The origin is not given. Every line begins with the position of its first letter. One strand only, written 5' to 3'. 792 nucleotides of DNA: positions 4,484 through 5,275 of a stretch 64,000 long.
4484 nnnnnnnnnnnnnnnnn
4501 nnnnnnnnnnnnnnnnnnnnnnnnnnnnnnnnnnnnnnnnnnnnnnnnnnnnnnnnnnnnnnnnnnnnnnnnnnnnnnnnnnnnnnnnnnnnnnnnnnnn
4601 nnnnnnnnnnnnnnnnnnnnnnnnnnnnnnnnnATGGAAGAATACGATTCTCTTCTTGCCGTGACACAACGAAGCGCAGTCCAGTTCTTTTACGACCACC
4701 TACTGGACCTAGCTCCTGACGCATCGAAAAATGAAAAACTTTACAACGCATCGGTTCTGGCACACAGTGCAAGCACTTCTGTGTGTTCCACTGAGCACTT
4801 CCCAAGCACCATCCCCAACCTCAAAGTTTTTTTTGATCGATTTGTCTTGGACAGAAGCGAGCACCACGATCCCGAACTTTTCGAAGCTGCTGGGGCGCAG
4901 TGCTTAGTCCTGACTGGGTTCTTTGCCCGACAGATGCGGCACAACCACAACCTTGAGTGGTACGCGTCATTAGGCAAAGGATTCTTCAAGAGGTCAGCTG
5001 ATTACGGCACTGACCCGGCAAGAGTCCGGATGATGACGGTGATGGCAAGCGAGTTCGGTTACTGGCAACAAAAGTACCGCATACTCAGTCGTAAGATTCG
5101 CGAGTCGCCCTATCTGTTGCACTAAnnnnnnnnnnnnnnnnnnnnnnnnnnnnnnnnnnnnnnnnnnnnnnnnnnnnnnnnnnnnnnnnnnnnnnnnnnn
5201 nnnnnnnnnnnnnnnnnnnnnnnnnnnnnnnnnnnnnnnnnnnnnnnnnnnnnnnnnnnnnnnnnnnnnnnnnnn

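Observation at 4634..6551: Higher-GC island of five or six unrecognisable genes, all with strong AGGAGG ribosome-binding sites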

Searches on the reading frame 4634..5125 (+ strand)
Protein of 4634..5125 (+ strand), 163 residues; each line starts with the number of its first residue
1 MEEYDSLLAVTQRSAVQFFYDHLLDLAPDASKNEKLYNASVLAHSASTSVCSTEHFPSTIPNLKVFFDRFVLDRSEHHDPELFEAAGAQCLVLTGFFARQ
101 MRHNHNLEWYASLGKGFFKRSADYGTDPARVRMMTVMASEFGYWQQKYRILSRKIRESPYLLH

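Call 6: search_protein_families(library=pfam, proteins=[window:4634-5125:+], max_evalue=1)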
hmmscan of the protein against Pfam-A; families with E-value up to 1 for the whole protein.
window:4634-5125:+ (163 aa): 0 families

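Call 9: search_protein_families(library=phrogs, proteins=[window:4634-5125:+], max_evalue=1)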
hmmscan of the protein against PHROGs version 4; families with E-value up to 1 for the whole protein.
window:4634-5125:+ (163 aa): 0 families

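Call 10: search_protein_families(library=ncbifam, proteins=[window:4634-5125:+], max_evalue=1)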
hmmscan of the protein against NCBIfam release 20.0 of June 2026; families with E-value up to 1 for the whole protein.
window:4634-5125:+ (163 aa): 0 families

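Call 11: search_protein_families(library=padloc, proteins=[window:4634-5125:+], max_evalue=1)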
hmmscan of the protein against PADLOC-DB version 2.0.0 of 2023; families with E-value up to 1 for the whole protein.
window:4634-5125:+ (163 aa): 0 families

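Call 12: list_cluster_members(proteins=[window:4634-5122:+, window:5179-5481:-, window:5582-5719:-, window:5733-6026:-, window:6204-6551:-, window:6741-7691:-, window:7903-8670:-])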
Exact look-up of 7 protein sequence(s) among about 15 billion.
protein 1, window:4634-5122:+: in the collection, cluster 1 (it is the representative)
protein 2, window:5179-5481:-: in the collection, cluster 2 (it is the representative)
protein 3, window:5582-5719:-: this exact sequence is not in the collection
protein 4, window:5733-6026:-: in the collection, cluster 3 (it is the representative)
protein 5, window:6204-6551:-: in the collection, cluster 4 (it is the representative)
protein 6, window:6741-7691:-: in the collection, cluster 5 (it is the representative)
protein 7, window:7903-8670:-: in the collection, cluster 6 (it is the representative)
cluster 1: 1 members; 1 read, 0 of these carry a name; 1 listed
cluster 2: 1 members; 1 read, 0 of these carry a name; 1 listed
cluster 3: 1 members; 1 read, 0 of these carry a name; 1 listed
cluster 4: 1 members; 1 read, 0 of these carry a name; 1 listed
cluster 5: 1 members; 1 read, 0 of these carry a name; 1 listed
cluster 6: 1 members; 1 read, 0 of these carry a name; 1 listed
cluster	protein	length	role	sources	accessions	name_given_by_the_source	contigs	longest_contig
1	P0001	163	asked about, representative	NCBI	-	-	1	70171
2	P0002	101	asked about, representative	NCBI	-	-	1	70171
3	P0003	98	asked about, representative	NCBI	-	-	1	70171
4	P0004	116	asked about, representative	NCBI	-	-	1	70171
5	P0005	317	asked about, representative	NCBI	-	-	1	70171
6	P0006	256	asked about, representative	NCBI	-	-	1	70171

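Call 13: find_encoding_contigs(protein=P0001, flank=10000, max_places=6)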
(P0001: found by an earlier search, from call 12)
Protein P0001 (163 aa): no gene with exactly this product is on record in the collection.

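Call 14: find_homologous_proteins(query=P0001, max_evalue=0.01)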
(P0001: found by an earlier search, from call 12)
Query P0001 (163 aa): 88 proteins with E <= 0.01 among 155 candidates.
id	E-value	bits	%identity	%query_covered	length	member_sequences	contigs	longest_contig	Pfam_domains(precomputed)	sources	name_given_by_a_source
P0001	6.7e-106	369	100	100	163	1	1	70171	-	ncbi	-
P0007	1.8e-51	192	58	96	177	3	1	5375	-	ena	-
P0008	3.5e-51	191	58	95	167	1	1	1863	-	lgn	-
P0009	6.3e-48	181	56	96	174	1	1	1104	-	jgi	-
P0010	7.0e-48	180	52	100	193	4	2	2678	-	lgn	-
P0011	1.3e-46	176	54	95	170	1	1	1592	-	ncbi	-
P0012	1.8e-46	176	51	99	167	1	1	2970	-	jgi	-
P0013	3.7e-46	175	52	95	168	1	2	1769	-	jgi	jgi:hypothetical protein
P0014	8.7e-46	174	52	95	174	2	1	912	-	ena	-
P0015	9.5e-46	174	52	96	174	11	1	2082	-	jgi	jgi:hypothetical protein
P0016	1.9e-45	173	53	95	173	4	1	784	-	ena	-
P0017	2.4e-45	172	55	94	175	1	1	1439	-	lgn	-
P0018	3.9e-45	172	54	95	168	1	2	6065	-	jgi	jgi:hypothetical protein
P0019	5.3e-45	171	53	93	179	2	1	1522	-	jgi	jgi:hypothetical protein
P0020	6.8e-45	171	50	99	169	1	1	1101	-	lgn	-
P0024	5.4e-44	168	53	96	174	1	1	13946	-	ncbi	ncbi:MAG: hypothetical protein R2752_23030 [Vicinamibacterales bacterium]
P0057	1.1e-34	138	45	99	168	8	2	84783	-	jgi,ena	jgi:hypothetical protein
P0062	2.6e-34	136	46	99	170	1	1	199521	-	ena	-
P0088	9.7e-28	115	42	99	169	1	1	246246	-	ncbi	-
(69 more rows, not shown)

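Call 15: find_encoding_contigs(protein=P0062, flank=6000, max_places=2)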
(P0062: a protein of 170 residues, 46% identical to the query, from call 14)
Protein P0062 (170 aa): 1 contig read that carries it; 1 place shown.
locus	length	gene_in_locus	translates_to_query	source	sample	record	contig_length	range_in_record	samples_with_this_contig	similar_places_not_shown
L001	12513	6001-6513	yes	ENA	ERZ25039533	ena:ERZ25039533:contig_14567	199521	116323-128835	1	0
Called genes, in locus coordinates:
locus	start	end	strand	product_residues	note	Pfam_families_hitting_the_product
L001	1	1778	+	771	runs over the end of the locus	PF00912:Transgly, PF00905:Transpeptidase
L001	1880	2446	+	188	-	-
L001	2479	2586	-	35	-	-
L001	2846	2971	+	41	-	-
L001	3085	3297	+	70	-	-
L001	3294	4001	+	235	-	-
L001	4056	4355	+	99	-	PF00166:Cpn10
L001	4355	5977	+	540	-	PF00118:Cpn60_TCP1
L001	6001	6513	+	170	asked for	-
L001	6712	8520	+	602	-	-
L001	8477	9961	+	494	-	-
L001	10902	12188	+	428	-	PF06165:GH94_b-supersand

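Call 16: find_encoding_contigs(protein=P0088, flank=6000, max_places=2)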
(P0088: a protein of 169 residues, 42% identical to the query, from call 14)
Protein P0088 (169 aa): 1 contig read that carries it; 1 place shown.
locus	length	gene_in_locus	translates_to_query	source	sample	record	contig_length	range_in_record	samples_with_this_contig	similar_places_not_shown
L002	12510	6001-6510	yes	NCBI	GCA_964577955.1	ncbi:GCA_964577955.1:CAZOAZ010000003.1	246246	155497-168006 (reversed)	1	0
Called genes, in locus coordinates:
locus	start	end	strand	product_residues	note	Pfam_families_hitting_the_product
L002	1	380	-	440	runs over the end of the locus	PF08757:CotH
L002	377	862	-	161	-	-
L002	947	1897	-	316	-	PF00089:Trypsin, PF13365:Trypsin_2, PF13180:PDZ_2, PF17820:PDZ_6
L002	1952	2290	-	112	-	PF11604:CusF_Ec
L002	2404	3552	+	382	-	-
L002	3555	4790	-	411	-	-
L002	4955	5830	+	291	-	PF19089:DUF5777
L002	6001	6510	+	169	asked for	-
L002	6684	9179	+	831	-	PF06452:CBM9_1 (weak), PF19313:DUF5916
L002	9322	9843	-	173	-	PF06271:RDD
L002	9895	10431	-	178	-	-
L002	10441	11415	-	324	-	PF04536:TPM_phosphatase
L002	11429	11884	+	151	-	PF00583:Acetyltransf_1, PF13508:Acetyltransf_7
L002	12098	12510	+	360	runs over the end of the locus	PF07494:Reg_prop (faint), PF06739:SBBP (faint), PF25021:TEN_NHL (faint), PF01436:NHL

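Call 17: find_encoding_contigs(protein=P0057, flank=6000, max_places=2)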
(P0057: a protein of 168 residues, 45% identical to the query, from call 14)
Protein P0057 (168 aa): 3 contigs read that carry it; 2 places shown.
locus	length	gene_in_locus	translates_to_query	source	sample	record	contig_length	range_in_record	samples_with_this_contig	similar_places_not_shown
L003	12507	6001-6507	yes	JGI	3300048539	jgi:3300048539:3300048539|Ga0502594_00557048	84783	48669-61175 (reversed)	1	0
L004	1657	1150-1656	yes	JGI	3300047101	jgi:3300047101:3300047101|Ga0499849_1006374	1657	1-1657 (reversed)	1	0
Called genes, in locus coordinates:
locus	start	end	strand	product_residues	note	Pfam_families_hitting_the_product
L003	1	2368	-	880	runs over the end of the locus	PF00069:Pkinase, PF01636:APH (faint), PF07714:PK_Tyr_Ser-Thr, PF03109:ABC1 (weak), PF07676:PD40 (faint), PF26550:Tricorn_2nd (faint), PF26549:Tricorn_N (weak)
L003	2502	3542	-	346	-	PF00753:Lactamase_B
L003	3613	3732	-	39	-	-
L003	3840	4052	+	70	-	-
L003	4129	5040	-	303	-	PF00753:Lactamase_B (weak), PF13483:Lactamase_B_3, PF12706:Lactamase_B_2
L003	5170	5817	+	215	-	PF00293:NUDIX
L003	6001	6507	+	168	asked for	-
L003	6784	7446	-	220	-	-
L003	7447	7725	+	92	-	-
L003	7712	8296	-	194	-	PF04542:Sigma70_r2, PF08281:Sigma70_r4_2, PF04545:Sigma70_r4 (faint)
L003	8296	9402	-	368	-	-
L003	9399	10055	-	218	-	PF02922:CBM_48, PF16561:AMPK1_CBM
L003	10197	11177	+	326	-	PF13349:DUF4097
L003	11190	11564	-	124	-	-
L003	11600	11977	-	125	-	-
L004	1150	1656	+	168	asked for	?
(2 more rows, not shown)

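Call 18: find_related_loci(query=P0005, collection=genome_contigs, flank=10000)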
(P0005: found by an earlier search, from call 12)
Query P0005 (317 aa) in genome_contigs; peptide patterns used: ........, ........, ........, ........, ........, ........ (x = any residue, [..] = any of these).
166 stretches matched a pattern; 101 encode a relative of the query (tblastn E <= 1e-3); the best 80 are kept; 80 distinct loci.
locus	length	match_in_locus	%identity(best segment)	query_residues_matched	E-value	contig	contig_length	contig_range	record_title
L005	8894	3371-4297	72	1-316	2e-141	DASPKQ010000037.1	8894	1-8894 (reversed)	MAG TPA_asm: Verrucomicrobiia bacterium isolate SMAG_U12040 k141_1592700, whole genome shotgun sequence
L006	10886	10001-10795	76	51-317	1e-136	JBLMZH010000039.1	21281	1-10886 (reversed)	MAG: Acidobacteriaceae bacterium isolate MAG208 PRJNA951521_bin64_renamed_38, whole genome shotgun sequence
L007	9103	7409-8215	74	47-317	7e-135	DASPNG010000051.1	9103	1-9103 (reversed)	MAG TPA_asm: Candidatus Binatia bacterium isolate SMAG_U12115 k141_393679, whole genome shotgun sequence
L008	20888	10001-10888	70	27-317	3e-134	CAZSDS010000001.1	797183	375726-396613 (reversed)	MAG TPA_asm: uncultured Candidatus Saccharibacteria bacterium isolate SRP144015_co1_51 genome assembly, contig: NODE_1_l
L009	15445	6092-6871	71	55-316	1e-124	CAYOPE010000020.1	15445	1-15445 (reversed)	MAG TPA_asm: uncultured Candidatus Saccharibacteria bacterium isolate SRP273308_co1_413 genome assembly, contig: NODE_44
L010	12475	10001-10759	55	54-311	2e-85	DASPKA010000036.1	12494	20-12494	MAG TPA_asm: Patescibacteria group bacterium isolate SMAG_U12024 k141_919987, whole genome shotgun sequence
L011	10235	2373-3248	51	29-314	3e-82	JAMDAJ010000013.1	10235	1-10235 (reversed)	MAG: Patescibacteria group bacterium isolate FK_Sedi_B_Bin.263 NODE_27380_length_10235_cov_1.71528, whole genome shotgun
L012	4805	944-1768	51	41-314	3e-81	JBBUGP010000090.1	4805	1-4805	MAG: Patescibacteria group bacterium isolate H43-bin045_1 H43_bin045_1_000000000090, whole genome shotgun sequence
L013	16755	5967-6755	52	54-315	3e-80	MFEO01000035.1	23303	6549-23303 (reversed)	MAG: Candidatus Doudnabacteria bacterium RIFCSPHIGHO2_01_FULL_50_11 rifcsphigho2_01_scaffold_7520, whole genome shotgun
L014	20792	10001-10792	48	45-310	2e-73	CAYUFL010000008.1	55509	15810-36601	MAG TPA_asm: uncultured Lachnospiraceae bacterium isolate SRP294416_co3_984 genome assembly, contig: NODE_477_length_555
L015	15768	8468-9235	48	54-314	2e-72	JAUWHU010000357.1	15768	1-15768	MAG: Thermoflexia bacterium isolate CSMAG_2276 CSMAG_2276_k141_560499_length_15768_cov_7.9901, whole genome shotgun sequ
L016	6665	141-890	51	59-310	5e-70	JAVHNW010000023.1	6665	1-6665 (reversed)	MAG: bacterium isolate WB02no9_59_9 NODE_11749_length_6665_cov_5.593343, whole genome shotgun sequence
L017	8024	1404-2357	44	7-313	9e-70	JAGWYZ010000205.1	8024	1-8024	MAG: Chloroflexota bacterium isolate REEB501 contig-150_16188, whole genome shotgun sequence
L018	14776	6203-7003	45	44-314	8e-70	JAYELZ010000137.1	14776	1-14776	MAG: Chloroflexota bacterium isolate MAG094 MAG094_137, whole genome shotgun sequence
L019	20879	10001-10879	44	21-313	3e-68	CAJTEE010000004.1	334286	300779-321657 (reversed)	Lachnospiraceae bacterium isolate C57_80_CC_BP genome assembly, contig: MGBC000176.4, whole genome shotgun sequence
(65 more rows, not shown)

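Call 32: search_solved_structures(query=A1, max_evalue=10)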
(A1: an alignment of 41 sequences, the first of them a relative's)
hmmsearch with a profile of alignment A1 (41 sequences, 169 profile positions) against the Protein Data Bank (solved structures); distinct sequences matched with E-value up to 10: 7.
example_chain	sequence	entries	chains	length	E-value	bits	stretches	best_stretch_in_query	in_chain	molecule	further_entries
5h7c_A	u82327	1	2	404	0.00025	23.7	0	20-67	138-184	Immunoglobulin G-binding protein A, DHR14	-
5cwh_A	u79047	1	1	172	0.0031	20.2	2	20-67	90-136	Designed helical repeat protein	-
5h78_A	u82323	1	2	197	0.0061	19.2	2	20-67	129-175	cAMP-dependent protein kinase type II-alpha regulatory subunit,DHR14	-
8k42_A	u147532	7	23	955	0.04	16.6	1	52-94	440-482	VP2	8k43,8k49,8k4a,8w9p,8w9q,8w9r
7p9k_A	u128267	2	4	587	0.41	13.3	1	92-158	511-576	DUF262 domain-containing protein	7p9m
6ldq_D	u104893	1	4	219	0.89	12.2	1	94-135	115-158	Tll1590 protein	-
8grq_D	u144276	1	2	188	1.1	11.9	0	39-61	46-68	H2B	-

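Call 34: find_encoding_contigs(protein=P0007, flank=6000, max_places=3)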
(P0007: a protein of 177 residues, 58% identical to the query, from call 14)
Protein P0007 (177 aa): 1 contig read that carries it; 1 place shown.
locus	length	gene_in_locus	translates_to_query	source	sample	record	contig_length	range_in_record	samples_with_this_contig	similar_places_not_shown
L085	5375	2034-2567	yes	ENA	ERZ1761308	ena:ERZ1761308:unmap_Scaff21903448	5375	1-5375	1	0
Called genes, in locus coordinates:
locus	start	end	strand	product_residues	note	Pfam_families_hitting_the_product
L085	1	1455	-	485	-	?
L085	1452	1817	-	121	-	PF03551:PadR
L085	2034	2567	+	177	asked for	-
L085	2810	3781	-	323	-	PF03929:PepSY_TM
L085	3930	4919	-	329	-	PF00762:Ferrochelatase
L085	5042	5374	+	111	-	?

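Call 35: find_encoding_contigs(protein=P0018, flank=6000, max_places=3)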
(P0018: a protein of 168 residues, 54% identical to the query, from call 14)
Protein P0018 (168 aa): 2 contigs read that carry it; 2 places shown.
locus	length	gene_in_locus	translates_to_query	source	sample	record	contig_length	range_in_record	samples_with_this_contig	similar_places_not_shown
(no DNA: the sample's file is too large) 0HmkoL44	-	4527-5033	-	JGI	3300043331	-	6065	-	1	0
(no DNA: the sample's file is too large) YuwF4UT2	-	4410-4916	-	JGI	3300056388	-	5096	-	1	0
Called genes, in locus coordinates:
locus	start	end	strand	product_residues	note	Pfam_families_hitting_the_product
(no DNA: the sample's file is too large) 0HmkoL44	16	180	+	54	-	-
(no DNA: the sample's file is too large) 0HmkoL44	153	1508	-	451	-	PF00672:HAMP, PF00512:HisKA, PF13581:HATPase_c_2 (weak), PF02518:HATPase_c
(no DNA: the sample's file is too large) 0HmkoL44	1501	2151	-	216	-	PF00072:Response_reg, PF00486:Trans_reg_C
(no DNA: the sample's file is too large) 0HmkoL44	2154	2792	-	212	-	PF06439:3keto-disac_hyd (weak)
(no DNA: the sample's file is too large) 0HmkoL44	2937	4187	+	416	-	-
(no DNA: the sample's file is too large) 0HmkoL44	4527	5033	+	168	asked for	-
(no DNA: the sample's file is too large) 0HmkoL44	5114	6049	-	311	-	PF13489:Methyltransf_23, PF07021:MetW, PF13649:Methyltransf_25, PF08241:Methyltransf_11, PF08242:Methyltransf_12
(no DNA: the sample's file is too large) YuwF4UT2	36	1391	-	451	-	PF00672:HAMP, PF00512:HisKA, PF13581:HATPase_c_2 (weak), PF02518:HATPase_c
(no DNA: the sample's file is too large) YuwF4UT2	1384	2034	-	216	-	PF00072:Response_reg, PF00486:Trans_reg_C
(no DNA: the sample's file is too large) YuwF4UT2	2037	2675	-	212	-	PF06439:3keto-disac_hyd (weak)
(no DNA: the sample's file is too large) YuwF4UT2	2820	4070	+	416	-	-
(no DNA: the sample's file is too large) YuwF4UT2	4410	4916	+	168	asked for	-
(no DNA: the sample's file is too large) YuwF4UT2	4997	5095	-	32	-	?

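Call 36: find_encoding_contigs(protein=P0024, flank=7000, max_places=2)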
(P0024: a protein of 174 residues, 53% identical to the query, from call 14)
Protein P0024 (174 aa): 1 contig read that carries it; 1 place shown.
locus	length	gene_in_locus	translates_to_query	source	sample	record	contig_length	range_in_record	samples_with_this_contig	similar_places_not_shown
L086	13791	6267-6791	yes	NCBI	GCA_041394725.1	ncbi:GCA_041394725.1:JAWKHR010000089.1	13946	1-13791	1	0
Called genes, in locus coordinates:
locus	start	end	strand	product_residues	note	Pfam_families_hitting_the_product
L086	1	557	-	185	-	PF08448:PAS_4 (weak)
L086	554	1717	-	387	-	PF00989:PAS (faint), PF08448:PAS_4 (weak), PF13188:PAS_8 (faint), PF13426:PAS_9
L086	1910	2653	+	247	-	PF00106:adh_short, PF08659:KR, PF13561:adh_short_C2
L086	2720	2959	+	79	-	PF00550:PP-binding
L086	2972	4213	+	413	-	PF00109:ketoacyl-synt, PF02801:Ketoacyl-synt_C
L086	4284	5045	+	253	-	PF01012:ETF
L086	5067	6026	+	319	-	PF01012:ETF, PF00766:ETF_alpha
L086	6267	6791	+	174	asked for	-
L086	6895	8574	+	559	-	PF00890:FAD_binding_2 (faint), PF01266:DAO (weak), PF01946:Thi4 (faint), PF13450:NAD_binding_8 (faint), PF21162:ETFQO_UQ-bd, PF05187:Fer4_ETF_QO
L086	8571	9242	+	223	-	PF04028:DUF374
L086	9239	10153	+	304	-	PF00850:Hist_deacetyl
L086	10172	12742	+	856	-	PF00133:tRNA-synt_1, PF01406:tRNA-synt_1e (faint), PF01921:tRNA-synt_1f (faint), PF09334:tRNA-synt_1g, PF13603:tRNA-synt_1_2, PF00133:tRNA-synt_1, PF09334:tRNA-synt_1g (weak), PF08264:Anticodon_1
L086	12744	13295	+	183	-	PF04390:LptE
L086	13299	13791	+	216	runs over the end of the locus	?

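Call 38: predict_structure(alignment_id=A1)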
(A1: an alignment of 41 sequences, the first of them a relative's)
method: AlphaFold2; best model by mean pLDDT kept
length: 163 residues; sequences in the alignment: 41
mean_pLDDT: 83.7   pTM: 0.81
mean pLDDT of the five models: 83.7, 81.3, 75.7, 72.3, 64.5
residues with pLDDT >= 90: 90; 70-90: 39; 50-70: 21; < 50: 13
segments of 3 or more residues with pLDDT < 50: 1-5, 51-56
pLDDT, mean of each block of 10 residues (from residue 1): 52 89 96 97 78 51 75 71 91 93 86 95 95 98 98 85 47
secondary structure, 60 per line:
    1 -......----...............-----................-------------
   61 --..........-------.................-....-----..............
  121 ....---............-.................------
elements in order: H2-7 H12-26 H32-47 H63-72 H80-96 H98-101 H107-124 H128-139 H141-157

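Call 49: search_dna_similar(query=P0001, collection=plasmids, mode=protein, max_evalue=0.001)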
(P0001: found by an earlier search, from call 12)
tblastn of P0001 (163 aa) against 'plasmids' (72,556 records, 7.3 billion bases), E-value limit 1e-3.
No match.
